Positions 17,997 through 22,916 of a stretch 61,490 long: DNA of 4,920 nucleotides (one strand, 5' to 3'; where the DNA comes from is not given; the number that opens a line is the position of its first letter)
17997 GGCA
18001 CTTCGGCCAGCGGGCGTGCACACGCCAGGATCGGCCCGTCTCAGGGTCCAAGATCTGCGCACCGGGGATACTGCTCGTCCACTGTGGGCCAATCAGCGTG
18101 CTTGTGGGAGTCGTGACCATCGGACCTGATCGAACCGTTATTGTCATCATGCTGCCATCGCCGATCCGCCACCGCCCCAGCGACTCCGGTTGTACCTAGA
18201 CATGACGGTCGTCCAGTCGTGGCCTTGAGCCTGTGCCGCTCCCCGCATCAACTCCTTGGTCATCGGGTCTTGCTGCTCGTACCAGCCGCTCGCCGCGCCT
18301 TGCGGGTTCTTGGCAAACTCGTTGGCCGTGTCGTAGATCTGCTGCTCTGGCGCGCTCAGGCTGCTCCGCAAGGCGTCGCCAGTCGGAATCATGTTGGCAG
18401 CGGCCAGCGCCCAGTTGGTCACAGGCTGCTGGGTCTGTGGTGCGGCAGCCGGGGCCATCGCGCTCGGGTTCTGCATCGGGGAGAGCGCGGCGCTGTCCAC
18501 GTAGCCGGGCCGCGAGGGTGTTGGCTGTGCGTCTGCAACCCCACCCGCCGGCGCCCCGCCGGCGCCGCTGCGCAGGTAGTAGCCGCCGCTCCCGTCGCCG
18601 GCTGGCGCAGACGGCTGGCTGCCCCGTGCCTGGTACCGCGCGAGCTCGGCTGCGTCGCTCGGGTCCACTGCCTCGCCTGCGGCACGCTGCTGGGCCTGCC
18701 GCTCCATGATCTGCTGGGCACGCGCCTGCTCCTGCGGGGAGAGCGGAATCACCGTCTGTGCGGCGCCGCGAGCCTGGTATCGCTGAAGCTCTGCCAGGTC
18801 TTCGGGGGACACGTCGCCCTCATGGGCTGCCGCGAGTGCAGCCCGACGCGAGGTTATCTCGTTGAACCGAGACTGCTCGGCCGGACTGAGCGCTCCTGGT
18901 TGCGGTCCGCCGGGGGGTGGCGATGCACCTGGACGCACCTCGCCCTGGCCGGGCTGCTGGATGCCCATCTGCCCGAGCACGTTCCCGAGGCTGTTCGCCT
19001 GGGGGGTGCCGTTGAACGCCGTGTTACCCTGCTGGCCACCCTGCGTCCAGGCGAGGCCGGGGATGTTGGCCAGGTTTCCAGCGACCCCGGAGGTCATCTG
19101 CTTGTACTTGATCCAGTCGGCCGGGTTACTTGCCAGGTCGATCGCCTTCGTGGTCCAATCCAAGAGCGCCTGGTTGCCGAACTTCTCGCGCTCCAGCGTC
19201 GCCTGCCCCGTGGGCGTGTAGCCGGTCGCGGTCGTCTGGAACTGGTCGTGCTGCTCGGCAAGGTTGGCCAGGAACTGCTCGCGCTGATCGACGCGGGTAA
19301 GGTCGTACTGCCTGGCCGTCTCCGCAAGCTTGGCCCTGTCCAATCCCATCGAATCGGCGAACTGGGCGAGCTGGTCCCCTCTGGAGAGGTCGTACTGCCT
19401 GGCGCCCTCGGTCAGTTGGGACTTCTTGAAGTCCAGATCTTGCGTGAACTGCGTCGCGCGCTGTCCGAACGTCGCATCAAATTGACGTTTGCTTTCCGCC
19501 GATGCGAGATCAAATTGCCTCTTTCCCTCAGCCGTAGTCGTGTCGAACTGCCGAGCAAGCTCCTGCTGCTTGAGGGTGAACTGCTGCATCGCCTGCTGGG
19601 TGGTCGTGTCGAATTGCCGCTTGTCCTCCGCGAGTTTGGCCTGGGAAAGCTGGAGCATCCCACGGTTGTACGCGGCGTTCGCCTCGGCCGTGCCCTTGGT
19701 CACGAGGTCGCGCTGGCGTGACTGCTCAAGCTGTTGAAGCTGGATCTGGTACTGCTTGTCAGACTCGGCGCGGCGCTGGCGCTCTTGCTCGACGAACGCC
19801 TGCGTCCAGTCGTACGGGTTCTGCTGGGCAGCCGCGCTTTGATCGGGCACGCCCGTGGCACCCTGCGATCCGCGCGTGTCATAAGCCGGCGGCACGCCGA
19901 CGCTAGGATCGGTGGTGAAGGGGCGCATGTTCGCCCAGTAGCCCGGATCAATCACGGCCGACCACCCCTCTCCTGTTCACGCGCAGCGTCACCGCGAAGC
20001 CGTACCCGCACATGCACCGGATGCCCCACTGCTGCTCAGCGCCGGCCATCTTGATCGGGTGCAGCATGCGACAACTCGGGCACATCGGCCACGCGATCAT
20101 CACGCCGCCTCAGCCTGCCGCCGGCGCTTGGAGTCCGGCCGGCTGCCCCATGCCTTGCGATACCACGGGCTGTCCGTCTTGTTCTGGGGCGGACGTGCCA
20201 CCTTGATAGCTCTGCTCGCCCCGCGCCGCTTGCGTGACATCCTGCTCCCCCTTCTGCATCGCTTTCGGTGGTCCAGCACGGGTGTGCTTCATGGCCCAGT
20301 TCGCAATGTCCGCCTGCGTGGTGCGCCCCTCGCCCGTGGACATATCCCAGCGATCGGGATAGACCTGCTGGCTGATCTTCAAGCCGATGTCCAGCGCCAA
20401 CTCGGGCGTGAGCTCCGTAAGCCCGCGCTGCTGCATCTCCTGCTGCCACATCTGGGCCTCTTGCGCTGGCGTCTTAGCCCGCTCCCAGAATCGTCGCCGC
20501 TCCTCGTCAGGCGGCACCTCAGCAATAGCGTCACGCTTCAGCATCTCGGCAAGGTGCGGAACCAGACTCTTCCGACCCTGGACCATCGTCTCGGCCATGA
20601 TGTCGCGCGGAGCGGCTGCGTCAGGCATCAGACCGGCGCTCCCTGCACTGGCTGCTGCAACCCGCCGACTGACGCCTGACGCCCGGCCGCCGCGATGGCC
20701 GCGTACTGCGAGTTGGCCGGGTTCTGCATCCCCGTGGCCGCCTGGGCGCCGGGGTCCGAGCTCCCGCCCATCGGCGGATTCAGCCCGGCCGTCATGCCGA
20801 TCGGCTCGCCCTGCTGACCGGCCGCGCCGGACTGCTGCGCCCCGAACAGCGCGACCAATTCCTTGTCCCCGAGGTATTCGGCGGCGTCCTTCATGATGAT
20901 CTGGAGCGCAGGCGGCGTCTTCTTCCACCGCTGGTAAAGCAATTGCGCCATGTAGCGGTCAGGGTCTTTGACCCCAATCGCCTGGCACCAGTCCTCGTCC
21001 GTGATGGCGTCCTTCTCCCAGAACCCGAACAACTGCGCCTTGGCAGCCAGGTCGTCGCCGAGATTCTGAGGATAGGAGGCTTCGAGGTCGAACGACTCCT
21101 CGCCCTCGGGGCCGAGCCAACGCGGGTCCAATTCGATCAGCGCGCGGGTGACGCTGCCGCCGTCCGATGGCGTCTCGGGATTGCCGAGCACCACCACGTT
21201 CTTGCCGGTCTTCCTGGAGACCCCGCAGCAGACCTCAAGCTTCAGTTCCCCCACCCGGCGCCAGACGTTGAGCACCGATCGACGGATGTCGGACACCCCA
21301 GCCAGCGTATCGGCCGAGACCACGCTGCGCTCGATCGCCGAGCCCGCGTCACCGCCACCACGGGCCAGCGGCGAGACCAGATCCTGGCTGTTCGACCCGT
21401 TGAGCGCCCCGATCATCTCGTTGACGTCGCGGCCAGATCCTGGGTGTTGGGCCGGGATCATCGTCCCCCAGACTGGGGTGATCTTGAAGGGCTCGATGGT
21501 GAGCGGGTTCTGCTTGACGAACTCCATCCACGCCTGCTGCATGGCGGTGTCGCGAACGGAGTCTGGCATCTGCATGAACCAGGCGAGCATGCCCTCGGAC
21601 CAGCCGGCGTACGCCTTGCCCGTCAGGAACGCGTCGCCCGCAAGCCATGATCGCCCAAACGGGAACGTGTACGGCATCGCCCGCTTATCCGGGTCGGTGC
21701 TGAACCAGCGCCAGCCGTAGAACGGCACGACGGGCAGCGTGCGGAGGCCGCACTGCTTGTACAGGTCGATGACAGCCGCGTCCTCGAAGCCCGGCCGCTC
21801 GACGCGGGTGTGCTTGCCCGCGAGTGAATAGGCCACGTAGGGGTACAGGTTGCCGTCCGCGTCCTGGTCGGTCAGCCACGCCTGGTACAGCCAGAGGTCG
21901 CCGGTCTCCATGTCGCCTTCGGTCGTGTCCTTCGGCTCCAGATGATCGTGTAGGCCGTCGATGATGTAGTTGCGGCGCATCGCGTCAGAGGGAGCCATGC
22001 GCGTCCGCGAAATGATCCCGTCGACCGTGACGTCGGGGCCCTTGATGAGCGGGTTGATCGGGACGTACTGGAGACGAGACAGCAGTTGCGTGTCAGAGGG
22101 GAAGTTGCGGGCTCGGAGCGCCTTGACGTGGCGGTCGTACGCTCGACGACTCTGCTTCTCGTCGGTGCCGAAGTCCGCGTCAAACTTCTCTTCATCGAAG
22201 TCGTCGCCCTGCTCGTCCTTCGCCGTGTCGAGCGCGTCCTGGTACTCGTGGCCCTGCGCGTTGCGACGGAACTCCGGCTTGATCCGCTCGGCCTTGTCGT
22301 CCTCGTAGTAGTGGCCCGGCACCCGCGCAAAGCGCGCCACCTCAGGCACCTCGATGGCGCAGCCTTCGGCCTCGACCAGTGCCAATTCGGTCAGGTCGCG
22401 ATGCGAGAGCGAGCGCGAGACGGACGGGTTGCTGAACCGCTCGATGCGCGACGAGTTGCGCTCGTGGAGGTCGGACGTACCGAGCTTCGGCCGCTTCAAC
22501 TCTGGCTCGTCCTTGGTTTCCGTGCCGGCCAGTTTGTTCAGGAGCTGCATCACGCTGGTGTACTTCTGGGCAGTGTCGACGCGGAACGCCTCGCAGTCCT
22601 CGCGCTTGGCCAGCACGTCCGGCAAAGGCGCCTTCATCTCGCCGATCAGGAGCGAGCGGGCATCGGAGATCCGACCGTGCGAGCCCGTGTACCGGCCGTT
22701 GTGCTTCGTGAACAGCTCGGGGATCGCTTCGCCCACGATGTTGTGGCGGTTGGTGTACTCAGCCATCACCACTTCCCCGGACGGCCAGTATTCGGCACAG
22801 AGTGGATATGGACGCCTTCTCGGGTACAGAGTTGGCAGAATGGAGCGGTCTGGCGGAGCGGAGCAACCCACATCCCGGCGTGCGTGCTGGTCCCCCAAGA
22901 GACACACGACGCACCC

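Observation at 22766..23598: Tat-signal protein and a second ORF upstream of portal both carry copies of the capsid N-terminal arm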

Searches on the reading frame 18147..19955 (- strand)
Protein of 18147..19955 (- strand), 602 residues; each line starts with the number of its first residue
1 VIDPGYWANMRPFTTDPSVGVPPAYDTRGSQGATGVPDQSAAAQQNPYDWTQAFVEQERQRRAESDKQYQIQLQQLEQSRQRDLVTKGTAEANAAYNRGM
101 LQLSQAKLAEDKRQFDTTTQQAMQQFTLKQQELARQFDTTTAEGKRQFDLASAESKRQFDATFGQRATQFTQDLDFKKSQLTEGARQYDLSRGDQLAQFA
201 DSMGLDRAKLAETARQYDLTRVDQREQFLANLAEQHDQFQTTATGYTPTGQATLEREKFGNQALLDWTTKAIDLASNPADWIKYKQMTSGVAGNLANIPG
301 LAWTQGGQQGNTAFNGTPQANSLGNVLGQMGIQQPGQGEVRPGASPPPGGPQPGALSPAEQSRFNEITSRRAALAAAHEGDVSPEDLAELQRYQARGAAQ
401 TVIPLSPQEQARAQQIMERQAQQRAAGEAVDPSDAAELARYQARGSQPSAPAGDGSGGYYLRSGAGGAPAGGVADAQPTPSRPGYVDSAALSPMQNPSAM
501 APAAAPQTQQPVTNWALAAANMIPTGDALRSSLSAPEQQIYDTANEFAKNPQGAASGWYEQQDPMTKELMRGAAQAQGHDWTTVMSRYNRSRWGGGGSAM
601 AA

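Call 10: search_protein_families(library=pfam, proteins=[window:18147-19955:-], max_evalue=0.1)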
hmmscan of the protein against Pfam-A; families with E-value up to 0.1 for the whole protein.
window:18147-19955:- (602 aa): 1 family
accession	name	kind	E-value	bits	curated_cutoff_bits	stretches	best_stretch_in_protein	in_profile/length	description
PF15342.11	FAM212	-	0.036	14.3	27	0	41-62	17-38/60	FAM212 family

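Call 11: search_protein_families(library=phrogs, proteins=[window:18147-19955:-], max_evalue=0.1)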
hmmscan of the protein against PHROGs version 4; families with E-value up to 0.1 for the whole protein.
window:18147-19955:- (602 aa): 0 families

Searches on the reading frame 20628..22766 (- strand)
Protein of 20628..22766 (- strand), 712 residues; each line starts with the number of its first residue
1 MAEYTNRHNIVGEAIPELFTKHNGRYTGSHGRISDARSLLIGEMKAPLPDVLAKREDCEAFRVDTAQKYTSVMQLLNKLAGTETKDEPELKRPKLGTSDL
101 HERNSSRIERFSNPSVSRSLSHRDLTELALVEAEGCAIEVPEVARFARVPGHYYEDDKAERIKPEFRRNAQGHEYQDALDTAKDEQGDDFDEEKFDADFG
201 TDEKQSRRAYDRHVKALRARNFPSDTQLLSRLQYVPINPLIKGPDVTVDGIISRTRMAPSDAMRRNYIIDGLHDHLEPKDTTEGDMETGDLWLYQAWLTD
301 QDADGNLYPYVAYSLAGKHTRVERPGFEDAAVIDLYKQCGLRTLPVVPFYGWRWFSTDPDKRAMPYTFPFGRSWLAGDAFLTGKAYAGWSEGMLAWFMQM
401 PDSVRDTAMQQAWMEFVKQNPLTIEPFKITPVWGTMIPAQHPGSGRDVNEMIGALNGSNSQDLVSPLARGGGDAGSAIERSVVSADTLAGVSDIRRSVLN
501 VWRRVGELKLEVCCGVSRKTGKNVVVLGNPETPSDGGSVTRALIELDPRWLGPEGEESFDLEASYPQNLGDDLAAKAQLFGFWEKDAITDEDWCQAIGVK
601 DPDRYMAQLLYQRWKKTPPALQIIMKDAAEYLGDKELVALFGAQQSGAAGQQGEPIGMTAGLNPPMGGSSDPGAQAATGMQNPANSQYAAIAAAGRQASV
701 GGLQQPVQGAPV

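Call 10: search_protein_families(library=pfam, proteins=[window:20628-22766:-], max_evalue=0.1)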
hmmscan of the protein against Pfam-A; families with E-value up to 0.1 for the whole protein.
window:20628-22766:- (712 aa): 0 families

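Call 11: search_protein_families(library=phrogs, proteins=[window:20628-22766:-], max_evalue=0.1)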
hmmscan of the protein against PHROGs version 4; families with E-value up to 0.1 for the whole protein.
window:20628-22766:- (712 aa): 0 families

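Call 24: search_protein_families(library=ncbifam, proteins=[window:20628-22766:-], max_evalue=0.1)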
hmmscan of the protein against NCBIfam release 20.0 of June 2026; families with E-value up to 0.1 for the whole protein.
window:20628-22766:- (712 aa): 0 families
